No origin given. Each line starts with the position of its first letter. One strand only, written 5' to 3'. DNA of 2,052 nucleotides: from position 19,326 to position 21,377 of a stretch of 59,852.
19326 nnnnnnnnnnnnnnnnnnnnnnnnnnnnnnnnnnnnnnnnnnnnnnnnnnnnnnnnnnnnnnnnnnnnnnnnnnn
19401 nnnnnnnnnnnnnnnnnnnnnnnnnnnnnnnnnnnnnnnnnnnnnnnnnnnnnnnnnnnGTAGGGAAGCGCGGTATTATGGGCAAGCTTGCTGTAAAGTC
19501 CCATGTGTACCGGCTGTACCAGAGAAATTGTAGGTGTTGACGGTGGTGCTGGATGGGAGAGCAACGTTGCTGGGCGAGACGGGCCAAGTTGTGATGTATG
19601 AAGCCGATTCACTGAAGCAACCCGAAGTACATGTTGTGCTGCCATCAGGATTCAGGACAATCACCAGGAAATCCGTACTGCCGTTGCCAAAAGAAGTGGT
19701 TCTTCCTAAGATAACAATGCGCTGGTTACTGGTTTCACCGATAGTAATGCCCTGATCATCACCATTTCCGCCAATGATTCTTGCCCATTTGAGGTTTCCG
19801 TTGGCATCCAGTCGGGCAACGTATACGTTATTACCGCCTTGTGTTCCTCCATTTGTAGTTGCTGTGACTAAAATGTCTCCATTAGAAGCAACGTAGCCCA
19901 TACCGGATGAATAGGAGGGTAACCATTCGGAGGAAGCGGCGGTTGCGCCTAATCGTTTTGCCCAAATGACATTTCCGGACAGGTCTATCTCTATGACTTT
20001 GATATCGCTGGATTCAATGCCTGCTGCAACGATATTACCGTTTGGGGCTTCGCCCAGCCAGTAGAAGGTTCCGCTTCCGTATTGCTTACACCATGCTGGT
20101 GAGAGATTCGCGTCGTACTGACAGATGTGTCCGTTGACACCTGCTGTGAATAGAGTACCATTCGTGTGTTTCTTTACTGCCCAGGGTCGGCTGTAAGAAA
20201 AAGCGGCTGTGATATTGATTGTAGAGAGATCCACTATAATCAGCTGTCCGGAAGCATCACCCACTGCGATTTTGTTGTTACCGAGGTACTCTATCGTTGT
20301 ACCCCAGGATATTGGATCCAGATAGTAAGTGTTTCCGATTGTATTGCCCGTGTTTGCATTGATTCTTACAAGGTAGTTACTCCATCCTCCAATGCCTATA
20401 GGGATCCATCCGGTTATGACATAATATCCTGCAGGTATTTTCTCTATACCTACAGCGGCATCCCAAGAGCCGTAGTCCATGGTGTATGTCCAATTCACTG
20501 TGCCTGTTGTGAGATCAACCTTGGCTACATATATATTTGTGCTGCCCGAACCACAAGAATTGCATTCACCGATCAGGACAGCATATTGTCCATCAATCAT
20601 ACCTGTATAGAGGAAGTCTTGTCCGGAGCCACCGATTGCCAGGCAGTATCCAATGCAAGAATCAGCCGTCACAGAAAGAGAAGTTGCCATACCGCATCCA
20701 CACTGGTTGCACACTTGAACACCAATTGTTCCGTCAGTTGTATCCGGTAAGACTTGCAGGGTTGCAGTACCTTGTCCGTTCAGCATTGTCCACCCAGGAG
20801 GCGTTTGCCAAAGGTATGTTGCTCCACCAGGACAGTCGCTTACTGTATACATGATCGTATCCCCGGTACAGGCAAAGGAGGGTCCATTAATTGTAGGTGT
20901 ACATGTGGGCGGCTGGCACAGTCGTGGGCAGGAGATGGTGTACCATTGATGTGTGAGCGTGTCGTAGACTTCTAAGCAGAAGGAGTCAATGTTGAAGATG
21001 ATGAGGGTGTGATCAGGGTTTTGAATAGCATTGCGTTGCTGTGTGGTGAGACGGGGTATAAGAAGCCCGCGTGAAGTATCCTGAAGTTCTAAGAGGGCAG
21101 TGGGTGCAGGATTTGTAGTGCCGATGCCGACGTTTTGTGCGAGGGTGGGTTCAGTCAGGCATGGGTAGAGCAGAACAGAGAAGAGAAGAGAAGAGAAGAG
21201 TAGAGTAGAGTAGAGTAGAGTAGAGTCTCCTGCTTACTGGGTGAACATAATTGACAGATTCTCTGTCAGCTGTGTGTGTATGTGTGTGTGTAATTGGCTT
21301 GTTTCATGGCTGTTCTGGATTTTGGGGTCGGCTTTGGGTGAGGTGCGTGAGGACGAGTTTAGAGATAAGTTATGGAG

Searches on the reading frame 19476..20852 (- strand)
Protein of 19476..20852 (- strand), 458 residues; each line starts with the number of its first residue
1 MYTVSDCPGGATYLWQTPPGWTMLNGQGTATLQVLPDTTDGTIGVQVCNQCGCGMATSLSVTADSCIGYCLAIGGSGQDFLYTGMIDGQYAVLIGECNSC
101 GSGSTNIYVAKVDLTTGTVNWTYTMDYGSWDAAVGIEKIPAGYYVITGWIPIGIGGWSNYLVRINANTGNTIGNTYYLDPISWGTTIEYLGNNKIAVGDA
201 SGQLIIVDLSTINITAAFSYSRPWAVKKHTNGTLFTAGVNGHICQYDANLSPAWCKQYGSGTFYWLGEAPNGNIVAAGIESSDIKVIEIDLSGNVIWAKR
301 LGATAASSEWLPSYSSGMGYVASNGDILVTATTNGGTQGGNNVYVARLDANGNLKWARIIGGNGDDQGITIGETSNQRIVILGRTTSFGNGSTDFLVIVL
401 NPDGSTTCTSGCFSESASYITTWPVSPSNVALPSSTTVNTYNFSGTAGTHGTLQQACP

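Call 37: find_encoding_contigs(protein=window:19476-20852:-, flank=2500, max_places=10)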
Protein window:19476-20852:- (458 aa): 2 contigs read that carry it; 2 places shown.
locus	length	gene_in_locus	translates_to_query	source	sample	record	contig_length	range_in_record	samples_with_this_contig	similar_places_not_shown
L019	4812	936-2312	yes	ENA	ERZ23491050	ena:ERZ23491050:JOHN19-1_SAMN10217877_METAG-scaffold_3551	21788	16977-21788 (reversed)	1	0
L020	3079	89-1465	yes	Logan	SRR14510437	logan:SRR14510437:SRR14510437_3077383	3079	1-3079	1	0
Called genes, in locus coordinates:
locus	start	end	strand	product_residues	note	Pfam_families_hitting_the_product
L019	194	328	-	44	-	-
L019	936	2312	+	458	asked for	PF19408:PKD_6, PF17164:DUF5122 (faint)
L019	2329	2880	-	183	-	PF01035:DNA_binding_1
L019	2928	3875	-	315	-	-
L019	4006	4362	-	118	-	PF11127:YgaP-like_TM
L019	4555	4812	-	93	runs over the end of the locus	-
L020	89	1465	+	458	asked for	PF19408:PKD_6, PF17164:DUF5122 (faint)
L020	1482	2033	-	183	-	PF01035:DNA_binding_1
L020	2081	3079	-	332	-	?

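Call 38: list_cluster_members(proteins=[P0008, window:19476-20852:-, window:30143-31558:-])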
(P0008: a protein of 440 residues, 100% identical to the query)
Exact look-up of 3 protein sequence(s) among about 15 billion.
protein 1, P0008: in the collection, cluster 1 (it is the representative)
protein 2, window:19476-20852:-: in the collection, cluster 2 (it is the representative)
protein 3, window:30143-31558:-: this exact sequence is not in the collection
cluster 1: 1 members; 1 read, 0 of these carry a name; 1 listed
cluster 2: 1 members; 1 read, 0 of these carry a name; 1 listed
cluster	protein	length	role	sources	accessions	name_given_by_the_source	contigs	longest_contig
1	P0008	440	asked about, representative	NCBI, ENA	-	-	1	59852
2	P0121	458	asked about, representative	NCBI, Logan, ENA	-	-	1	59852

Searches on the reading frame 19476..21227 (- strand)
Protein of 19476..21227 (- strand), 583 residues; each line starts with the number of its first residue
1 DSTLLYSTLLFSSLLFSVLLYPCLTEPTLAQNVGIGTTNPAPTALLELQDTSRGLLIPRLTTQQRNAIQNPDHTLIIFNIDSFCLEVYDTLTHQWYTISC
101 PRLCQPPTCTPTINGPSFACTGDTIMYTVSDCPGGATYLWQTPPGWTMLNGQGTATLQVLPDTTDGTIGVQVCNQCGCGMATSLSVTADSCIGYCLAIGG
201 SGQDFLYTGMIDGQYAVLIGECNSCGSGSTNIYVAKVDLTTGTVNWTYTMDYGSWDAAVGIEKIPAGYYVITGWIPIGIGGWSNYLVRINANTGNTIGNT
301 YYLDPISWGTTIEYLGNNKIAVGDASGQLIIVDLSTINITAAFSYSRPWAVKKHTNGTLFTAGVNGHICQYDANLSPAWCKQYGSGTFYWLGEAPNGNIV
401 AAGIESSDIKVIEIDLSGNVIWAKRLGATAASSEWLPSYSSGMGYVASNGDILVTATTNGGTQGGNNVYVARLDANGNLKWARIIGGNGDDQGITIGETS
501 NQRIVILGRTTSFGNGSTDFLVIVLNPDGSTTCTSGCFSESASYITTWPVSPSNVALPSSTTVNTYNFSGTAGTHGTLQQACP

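Call 13: search_protein_families(library=pfam, proteins=[window:19476-21227:-], max_evalue=0.01)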
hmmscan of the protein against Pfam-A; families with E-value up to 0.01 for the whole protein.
window:19476-21227:- (583 aa): 2 families
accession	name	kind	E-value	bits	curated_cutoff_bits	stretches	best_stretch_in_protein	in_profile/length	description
PF19408.5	PKD_6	-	8e-18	65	25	1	107-186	2-82/82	PKD-like domain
PF17164.10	DUF5122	-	1.3e-05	25.8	27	0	503-530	5-31/36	Domain of unknown function (DUF5122) beta-propeller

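Call 58: search_protein_families(library=ncbifam, proteins=[window:19476-21152:-], max_evalue=0.01)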
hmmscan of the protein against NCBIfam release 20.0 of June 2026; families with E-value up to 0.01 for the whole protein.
window:19476-21152:- (558 aa): 3 families
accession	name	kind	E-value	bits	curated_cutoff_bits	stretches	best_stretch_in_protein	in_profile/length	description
NF047494.1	Lepto_SBBP_lipo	equivalog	1.2e-06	27.5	400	1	373-483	151-263/466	SBBP repeat beta-propeller lipoprotein, LipL53 family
TIGR02608.1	delta_60_rpt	domain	4.5e-06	26.4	76.5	0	474-505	9-39/55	delta-60 repeat domain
NF041516.1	PA2928_fam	subfamily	0.0012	18.3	70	1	206-273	313-373/376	PA2928 family protein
